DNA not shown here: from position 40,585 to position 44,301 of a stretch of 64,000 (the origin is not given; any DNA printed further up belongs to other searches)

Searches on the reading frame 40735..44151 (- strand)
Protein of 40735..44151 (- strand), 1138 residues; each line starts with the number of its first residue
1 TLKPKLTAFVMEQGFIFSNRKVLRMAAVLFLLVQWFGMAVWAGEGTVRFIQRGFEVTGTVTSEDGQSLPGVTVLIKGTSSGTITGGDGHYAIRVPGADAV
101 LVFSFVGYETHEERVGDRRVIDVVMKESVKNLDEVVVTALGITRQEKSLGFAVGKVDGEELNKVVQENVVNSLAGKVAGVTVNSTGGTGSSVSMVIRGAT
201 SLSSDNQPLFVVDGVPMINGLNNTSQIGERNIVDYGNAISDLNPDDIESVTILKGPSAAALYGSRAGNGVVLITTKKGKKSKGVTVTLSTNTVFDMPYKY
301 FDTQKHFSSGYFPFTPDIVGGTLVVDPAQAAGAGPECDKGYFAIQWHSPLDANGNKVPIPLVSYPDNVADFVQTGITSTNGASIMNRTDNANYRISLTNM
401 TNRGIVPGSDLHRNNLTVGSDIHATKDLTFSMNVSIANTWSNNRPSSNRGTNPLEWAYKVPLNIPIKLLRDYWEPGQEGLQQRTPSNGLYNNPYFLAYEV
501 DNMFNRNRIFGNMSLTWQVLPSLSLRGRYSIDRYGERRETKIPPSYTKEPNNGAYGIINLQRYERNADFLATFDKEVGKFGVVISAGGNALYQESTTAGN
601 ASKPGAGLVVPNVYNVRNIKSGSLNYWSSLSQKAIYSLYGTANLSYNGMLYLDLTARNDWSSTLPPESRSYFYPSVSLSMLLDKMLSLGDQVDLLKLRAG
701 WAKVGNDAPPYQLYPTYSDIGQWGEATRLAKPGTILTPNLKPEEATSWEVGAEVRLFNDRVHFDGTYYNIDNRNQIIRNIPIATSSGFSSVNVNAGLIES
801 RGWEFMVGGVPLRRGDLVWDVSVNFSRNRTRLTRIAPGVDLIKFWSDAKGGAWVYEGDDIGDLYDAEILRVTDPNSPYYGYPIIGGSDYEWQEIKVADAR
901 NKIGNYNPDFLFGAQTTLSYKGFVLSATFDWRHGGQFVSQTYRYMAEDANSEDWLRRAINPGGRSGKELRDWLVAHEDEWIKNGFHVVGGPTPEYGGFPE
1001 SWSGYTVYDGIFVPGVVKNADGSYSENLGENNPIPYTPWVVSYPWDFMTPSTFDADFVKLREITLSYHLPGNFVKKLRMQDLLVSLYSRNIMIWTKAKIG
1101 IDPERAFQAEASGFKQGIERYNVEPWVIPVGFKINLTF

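Call 16: search_protein_families(library=pfam, proteins=[window:40735-44151:-], max_evalue=0.001)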
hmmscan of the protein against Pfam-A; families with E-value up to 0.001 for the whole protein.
window:40735-44151:- (1138 aa): 4 families
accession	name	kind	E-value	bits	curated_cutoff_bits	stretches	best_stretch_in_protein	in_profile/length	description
PF00593.30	TonB_dep_Rec_b-barrel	-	7.9e-19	69.3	27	1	472-951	38-406/436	TonB dependent receptor-like, beta-barrel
PF13715.12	CarbopepD_reg_2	-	2.4e-18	66.4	32.2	1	56-137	1-88/88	CarboxypepD_reg-like domain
PF07715.20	Plug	-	1.4e-16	61.4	23.9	1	150-270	6-107/107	TonB-dependent Receptor Plug Domain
PF13620.12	CarboxypepD_reg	-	3e-11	44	32.3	1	56-125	2-81/82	Carboxypeptidase regulatory-like domain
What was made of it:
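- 39056..44154 (-): SusD-like and SusC-like pair that marks the locus as a PUL. Pfam (call 16).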
